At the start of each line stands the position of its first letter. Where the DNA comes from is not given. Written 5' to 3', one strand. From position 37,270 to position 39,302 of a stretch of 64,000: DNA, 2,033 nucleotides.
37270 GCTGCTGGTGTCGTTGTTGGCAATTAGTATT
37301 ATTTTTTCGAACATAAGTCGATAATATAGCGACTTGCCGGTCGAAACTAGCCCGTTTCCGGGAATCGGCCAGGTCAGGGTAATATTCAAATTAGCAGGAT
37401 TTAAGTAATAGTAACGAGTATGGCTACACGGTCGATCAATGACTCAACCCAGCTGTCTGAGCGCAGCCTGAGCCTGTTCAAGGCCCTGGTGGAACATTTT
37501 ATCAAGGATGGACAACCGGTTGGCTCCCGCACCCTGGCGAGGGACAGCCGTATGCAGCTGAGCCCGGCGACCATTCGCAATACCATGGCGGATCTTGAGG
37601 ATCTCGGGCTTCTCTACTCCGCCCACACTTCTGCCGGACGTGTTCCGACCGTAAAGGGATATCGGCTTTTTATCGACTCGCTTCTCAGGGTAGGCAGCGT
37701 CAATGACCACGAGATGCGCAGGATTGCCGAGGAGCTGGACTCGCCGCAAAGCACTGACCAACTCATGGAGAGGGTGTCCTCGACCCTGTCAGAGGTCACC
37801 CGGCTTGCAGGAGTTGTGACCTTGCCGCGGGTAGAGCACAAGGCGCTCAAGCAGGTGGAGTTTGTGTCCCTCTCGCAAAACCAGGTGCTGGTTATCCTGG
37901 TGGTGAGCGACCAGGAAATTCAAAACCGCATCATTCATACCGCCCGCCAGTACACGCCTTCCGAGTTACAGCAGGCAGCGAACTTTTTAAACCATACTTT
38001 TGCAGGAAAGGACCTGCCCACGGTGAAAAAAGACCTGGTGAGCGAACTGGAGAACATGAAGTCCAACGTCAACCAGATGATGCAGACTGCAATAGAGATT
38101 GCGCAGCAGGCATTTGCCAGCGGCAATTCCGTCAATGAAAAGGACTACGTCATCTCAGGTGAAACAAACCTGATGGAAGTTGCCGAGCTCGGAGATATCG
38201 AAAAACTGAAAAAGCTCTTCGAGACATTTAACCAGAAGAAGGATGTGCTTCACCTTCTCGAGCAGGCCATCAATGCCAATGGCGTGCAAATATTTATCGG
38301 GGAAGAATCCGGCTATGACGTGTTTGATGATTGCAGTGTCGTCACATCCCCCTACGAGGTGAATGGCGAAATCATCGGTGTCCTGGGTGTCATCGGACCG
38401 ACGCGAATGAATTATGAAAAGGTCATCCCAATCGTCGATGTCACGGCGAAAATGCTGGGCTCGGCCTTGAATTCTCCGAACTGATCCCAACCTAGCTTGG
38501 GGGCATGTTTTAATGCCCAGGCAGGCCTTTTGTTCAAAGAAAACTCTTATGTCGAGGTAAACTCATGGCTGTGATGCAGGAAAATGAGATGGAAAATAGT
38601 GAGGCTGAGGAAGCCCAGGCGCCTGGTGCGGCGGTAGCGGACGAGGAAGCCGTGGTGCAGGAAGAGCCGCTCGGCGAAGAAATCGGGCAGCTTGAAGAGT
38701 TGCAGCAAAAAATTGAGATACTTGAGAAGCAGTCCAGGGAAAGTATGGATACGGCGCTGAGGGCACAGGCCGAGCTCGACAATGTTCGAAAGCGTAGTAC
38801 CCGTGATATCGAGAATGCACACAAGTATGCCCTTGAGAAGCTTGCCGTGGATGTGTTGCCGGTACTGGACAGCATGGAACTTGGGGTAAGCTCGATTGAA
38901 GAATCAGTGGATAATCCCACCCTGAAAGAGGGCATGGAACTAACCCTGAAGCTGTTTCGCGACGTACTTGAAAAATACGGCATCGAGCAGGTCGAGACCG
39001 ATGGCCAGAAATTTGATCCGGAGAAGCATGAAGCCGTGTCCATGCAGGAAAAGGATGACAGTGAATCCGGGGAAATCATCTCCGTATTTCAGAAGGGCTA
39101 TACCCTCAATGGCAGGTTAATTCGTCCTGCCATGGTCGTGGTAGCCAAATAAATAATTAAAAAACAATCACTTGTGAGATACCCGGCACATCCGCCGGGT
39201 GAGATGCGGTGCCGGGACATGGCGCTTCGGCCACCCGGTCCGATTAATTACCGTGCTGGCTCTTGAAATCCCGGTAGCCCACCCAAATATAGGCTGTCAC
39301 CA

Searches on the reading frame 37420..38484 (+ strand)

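Call 31: search_protein_families(library=pfam, proteins=[window:37420-38484:+], max_evalue=0.00001)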
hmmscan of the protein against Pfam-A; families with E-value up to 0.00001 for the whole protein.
window:37420-38484:+ (354 aa): 2 families
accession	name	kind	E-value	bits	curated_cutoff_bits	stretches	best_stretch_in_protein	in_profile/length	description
PF01628.27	HrcA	-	3.4e-66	223.7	22.2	1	113-336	1-215/215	HrcA protein C terminal domain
PF03444.21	HrcA_DNA-bdg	-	8.5e-06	25.8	21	0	12-83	2-72/79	Winged helix-turn-helix transcription repressor, HrcA DNA-binding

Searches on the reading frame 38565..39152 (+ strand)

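Call 31: search_protein_families(library=pfam, proteins=[window:38565-39152:+], max_evalue=0.00001)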
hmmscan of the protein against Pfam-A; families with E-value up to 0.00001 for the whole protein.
window:38565-39152:+ (195 aa): 1 family
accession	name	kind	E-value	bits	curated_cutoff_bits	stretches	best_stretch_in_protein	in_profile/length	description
PF01025.24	GrpE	-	7.2e-51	172.6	25.8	1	41-195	11-165/165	GrpE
